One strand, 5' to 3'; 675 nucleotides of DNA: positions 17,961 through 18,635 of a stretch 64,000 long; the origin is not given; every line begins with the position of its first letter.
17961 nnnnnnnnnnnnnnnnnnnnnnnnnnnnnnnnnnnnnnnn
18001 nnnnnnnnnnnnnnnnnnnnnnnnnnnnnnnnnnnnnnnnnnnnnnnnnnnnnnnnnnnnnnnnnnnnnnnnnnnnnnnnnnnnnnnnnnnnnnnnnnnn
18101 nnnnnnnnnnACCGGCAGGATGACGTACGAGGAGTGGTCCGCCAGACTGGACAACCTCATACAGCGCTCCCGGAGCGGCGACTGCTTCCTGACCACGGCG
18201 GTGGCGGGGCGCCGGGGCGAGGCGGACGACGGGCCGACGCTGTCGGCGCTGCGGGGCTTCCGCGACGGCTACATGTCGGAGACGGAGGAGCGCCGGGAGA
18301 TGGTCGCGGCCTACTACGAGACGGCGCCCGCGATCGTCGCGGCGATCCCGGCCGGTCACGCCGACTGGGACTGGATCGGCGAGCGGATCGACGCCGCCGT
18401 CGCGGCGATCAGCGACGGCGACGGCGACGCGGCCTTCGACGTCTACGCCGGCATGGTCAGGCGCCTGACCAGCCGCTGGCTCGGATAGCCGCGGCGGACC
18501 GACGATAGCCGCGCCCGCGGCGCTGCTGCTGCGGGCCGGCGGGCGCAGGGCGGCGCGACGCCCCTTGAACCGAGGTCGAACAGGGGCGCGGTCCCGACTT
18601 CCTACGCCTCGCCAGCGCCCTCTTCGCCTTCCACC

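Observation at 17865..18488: Orphan NHLP (nitrile-hydratase-leader-peptide) precursor whose Gly-Gly leader is fused to a 125-aa folded-looking domain, with no maturase or exporter nearby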

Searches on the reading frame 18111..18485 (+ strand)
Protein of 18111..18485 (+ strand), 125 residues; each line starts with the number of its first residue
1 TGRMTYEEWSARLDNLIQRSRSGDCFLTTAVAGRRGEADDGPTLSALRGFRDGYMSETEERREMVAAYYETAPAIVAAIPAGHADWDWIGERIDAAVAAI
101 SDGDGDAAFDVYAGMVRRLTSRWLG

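Call 4: search_protein_families(library=ncbifam, proteins=[window:18111-18485:+], max_evalue=1)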
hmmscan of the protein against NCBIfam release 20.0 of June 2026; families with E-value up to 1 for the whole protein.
seq(125 aa): 1 family
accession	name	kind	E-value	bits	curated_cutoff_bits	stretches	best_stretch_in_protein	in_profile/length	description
NF041770.1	CFI_box_CTERM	domain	3.6e-12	45.9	40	1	25-79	1-51/69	CFI-box-CTERM domain-containing protein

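Call 5: search_protein_families(library=pfam, proteins=[window:18111-18485:+], max_evalue=1)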
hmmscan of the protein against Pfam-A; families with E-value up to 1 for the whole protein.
seq(125 aa): 1 family
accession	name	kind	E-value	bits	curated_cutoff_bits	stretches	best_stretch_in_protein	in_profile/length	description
PF16087.11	DUF4817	-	0.2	11.8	22.6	1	58-78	2-22/55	Helix-turn-helix domain (DUF4817)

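Call 30: search_protein_representatives(alignment_id=A3)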
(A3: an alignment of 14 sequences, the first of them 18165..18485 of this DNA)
Query: 14 sequences, 201 profile positions. Proteins with E-value up to 0.001 (for the whole library): 8180; up to 1e-10: 3668; up to 1e-30: 93. The best 150 are listed.
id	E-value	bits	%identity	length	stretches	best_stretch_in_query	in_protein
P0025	8.3e-68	244.6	-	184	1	12-184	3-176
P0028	3.4e-67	242.6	-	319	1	10-194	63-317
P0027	4.9e-65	235.6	-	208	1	4-191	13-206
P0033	1.9e-64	233.7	-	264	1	9-199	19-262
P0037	3.3e-62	226.3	-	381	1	8-187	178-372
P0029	4.0e-62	226.0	-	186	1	21-179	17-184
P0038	7.9e-62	225.1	-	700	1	21-179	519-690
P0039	2.3e-61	223.6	-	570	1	8-183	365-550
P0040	7.7e-61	221.9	-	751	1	10-194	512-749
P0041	4.6e-59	216.1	-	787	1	10-186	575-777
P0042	5.1e-59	215.9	-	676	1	12-181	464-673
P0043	4.7e-58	212.8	-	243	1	26-180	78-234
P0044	1.1e-57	211.5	-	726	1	10-178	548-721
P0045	2.2e-57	210.6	-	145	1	75-196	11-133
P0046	8.5e-57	208.7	-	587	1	10-184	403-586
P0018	5.2e-54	199.6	-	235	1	74-181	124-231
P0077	1.5e-46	175.2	-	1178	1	20-178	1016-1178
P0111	3.9e-36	141.2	-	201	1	71-178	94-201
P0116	1.9e-31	125.9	-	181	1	75-176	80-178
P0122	3.0e-30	122.0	-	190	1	73-182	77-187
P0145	3.7e-27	111.9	-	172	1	69-172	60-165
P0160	1.3e-26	110.1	-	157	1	75-173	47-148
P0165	1.9e-26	109.6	-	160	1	66-173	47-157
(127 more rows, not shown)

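Call 32: search_protein_families(library=phrogs, proteins=[P0077, P0145, P0160, P0165, P0116, P0038, P0041, P0111, P0122], max_evalue=0.001)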
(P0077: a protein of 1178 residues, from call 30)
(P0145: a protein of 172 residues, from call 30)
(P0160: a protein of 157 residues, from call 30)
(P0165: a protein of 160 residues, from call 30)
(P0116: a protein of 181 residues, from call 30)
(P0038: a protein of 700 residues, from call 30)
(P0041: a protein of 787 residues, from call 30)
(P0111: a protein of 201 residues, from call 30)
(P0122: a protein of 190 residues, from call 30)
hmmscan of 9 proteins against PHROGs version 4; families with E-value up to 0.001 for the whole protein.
P0077 (1178 aa): 2 families
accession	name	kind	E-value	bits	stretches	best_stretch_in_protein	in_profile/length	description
phrog_21376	-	unknown function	0.00029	19.3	0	471-511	212-252/1664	-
phrog_13543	-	unknown function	0.00038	19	0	229-309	1239-1313/1879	-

P0145 (172 aa): 0 families

P0160 (157 aa): 0 families

P0165 (160 aa): 1 family
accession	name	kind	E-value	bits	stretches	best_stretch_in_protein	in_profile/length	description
phrog_20311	-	unknown function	0.00066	20.8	0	1-27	1-26/54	-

P0116 (181 aa): 0 families

P0038 (700 aa): 0 families

P0041 (787 aa): 0 families

P0111 (201 aa): 0 families

P0122 (190 aa): 0 families

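Call 33: search_protein_families(library=pfam, proteins=[P0077, P0145, P0160, P0165, P0116, P0038, P0041, P0111, P0122, P0040], max_evalue=0.01)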
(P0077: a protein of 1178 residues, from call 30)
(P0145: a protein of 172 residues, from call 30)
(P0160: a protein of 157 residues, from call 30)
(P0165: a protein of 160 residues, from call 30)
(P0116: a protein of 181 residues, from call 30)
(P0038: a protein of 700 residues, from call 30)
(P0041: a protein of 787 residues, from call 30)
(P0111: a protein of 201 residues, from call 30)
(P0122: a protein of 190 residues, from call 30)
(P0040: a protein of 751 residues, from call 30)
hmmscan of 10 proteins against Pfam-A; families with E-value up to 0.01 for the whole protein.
P0077 (1178 aa): 0 families

P0145 (172 aa): 0 families

P0160 (157 aa): 0 families

P0165 (160 aa): 0 families

P0116 (181 aa): 0 families

P0038 (700 aa): 0 families

P0041 (787 aa): 0 families

P0111 (201 aa): 1 family
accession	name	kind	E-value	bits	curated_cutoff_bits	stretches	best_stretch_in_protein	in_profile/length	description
PF02979.21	NHase_alpha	-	2.5e-06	27.4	27.2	1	8-53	38-83/184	Nitrile hydratase, alpha chain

P0122 (190 aa): 0 families

P0040 (751 aa): 0 families

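Call 34: find_homologous_proteins(query=A3, max_evalue=0.00001)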
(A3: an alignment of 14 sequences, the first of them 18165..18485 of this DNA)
Query A3 (14 sequences) (107 aa, profile of the alignment): 428 proteins with E <= 0.00001 among 8000 candidates; the best 120 are listed.
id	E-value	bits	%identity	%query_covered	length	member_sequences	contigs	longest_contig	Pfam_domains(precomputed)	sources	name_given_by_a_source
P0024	9.8e-73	262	72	93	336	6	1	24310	-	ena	-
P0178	1.2e-67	246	72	93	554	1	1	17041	-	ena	-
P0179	1.7e-67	245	71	93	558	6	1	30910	-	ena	-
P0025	2.6e-67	245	69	93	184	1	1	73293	-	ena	-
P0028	1.1e-66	243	62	93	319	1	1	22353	-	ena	-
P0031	2.3e-66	242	57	93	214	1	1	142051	-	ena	-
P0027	1.5e-64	236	65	93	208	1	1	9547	-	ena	-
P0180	2.6e-64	235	69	93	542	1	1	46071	-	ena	-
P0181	5.2e-64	234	73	93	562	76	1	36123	-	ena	-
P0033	5.8e-64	234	55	94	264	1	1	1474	-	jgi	jgi:hypothetical protein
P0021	6.5e-64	234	77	95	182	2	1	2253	-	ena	-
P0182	1.2e-63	233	69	93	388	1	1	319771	-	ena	-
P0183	1.3e-63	233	69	93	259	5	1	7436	-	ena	-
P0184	1.4e-63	232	77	95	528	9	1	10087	-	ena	-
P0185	2.0e-63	232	69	92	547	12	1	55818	-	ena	-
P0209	5.4e-61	224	78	93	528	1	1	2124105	-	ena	-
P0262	5.1e-58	214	70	93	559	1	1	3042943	-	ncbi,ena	-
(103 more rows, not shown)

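Call 36: find_encoding_contigs(protein=P0209, flank=8000, max_places=2)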
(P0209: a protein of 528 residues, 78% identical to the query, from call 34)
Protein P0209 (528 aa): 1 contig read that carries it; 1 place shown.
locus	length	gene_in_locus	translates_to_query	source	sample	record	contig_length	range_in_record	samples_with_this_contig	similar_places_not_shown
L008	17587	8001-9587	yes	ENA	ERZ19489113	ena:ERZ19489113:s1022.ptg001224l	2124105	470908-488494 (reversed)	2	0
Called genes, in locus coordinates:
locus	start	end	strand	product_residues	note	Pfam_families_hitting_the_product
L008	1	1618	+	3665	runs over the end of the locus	-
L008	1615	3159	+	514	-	PF03797:Autotransporter (weak)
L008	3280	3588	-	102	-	-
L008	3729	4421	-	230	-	PF00717:Peptidase_S24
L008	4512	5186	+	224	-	PF12728:HTH_17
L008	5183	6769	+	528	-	-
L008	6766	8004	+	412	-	-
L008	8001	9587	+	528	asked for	-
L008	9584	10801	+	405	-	-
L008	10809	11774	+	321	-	-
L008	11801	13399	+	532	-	PF00437:T2SSE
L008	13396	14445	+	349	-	-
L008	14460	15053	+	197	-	PF05307:Bundlin (weak), PF08805:PilS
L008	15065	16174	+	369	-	PF04917:Shufflon_N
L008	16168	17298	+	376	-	PF04917:Shufflon_N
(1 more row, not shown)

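Call 37: find_encoding_contigs(protein=P0262, flank=8000, max_places=2)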
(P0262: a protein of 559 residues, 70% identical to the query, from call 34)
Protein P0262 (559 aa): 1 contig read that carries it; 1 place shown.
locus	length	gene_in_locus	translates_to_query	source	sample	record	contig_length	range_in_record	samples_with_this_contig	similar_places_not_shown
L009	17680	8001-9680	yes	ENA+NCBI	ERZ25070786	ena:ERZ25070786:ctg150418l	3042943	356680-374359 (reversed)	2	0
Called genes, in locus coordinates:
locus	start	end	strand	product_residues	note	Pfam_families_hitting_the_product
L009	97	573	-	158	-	PF13384:HTH_23 (faint), PF13551:HTH_29, PF13518:HTH_28 (weak), PF13565:HTH_32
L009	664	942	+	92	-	PF13155:Toprim_2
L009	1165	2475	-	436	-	PF00078:RVT_1, PF08388:GIIM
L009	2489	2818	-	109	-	-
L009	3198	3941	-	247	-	PF00717:Peptidase_S24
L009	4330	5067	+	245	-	PF12728:HTH_17 (weak)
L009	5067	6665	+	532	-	-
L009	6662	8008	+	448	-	-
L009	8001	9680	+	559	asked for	-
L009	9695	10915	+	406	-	-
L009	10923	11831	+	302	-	-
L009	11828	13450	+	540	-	PF00437:T2SSE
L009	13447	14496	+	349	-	-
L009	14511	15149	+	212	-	PF05307:Bundlin, PF08805:PilS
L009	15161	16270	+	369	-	-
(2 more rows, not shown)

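Call 66: search_protein_families(library=ncbifam, proteins=[P0209, P0145], max_evalue=0.001)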
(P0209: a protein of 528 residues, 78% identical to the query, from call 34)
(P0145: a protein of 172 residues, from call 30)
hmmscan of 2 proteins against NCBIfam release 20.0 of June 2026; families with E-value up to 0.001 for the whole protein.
P0209 (528 aa): 1 family
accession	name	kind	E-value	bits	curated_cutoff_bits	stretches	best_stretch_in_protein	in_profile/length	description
NF041770.1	CFI_box_CTERM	domain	2.8e-12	46.3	40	1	422-477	1-52/69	CFI-box-CTERM domain-containing protein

P0145 (172 aa): 1 family
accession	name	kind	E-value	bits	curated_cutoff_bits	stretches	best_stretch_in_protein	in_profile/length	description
NF041770.1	CFI_box_CTERM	domain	1.3e-14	53.7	40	1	69-139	1-67/69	CFI-box-CTERM domain-containing protein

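Call 70: predict_structure(alignment_id=A6)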
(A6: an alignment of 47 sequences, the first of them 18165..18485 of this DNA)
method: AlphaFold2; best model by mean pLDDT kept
length: 107 residues; sequences in the alignment: 47
mean_pLDDT: 93.4   pTM: 0.84
mean pLDDT of the five models: 93.4, 92.2, 92.0, 90.4, 90.2
residues with pLDDT >= 90: 99; 70-90: 2; 50-70: 3; < 50: 3
segments of 3 or more residues with pLDDT < 50: 1-3
pLDDT, mean of each block of 10 residues (from residue 1): 66 94 94 97 95 96 97 98 98 97 96
secondary structure, 60 per line:
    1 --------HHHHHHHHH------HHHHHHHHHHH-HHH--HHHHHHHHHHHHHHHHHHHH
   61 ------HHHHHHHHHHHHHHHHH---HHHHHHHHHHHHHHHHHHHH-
elements in order: H9-17 H24-34 H41-60 H67-83 H87-106

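Call 74: search_solved_structures(query=A6, max_evalue=1)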
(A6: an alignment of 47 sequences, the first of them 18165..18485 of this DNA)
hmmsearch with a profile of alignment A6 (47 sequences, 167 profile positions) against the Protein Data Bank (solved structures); distinct sequences matched with E-value up to 1: 3.
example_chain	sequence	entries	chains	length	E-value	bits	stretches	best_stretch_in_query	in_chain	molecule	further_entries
7unh_A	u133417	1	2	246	0.012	18.6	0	115-150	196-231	SP2 designed chlorophyll dimer protein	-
7uni_A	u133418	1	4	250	0.013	18.4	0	115-150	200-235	SP2-ZnPPaM designed chlorophyll dimer protein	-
8fmw_T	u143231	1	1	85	0.72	12.8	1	129-160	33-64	30S ribosomal protein S20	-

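Call 76: fold_search(model_id=the predicted structure, library=viral)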
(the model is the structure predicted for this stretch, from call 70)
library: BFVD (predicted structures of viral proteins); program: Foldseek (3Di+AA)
matches with E <= 10: 37; with E <= 0.001: 0
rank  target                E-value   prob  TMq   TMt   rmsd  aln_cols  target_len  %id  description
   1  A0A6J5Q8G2            1.7e+00  0.13  0.33  0.12   7.9       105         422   24  Uncharacterized protein [uncultured Caudovirales phage]
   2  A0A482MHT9            3.7e+00  0.08  0.32  0.28  11.8       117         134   20  Uncharacterized protein [Serratia phage Parlo]
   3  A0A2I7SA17            5.1e+00  0.14  0.35  0.34   8.7        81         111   14  (no name in the UniProt tables at hand)
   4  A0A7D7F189            5.1e+00  0.11  0.38  0.34  10.5       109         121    9  Uncharacterized protein [Coleopteran phenui-related virus OKIAV264]
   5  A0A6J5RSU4            5.1e+00  0.11  0.37  0.31   6.9        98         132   13  Uncharacterized protein [uncultured Caudovirales phage]
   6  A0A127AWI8            5.1e+00  0.04  0.26  0.27  11.8       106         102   16  Uncharacterized protein [Bacillus phage SP-15]
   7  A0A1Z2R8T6            5.4e+00  0.03  0.23  0.20  19.3       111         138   13  ORF4 [Dioscorea bacilliform RT virus 2]
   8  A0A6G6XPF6            5.7e+00  0.05  0.26  0.09  10.5       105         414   13  (no name in the UniProt tables at hand)
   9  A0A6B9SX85            6.0e+00  0.07  0.32  0.28  13.2       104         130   13  (no name in the UniProt tables at hand)
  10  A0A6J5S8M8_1          6.3e+00  0.07  0.31  0.05  10.8       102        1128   14  Large polyvalent protein-associated domain-containing protein [uncultured Caudovirales phage]
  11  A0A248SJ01            6.7e+00  0.08  0.24  0.43  10.4        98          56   11  (no name in the UniProt tables at hand)
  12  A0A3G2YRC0            7.0e+00  0.08  0.32  0.39  12.1        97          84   18  Uncharacterized protein [Lentibacter phage vB_LenP_ICBM3]
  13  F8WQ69                7.0e+00  0.03  0.25  0.24  19.0       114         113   12  (no name in the UniProt tables at hand)
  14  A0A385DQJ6            7.0e+00  0.02  0.20  0.22  17.3        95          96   19  Uncharacterized protein [Streptomyces phage Hank144]
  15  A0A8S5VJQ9            7.4e+00  0.06  0.35  0.23  27.4       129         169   12  (no name in the UniProt tables at hand)
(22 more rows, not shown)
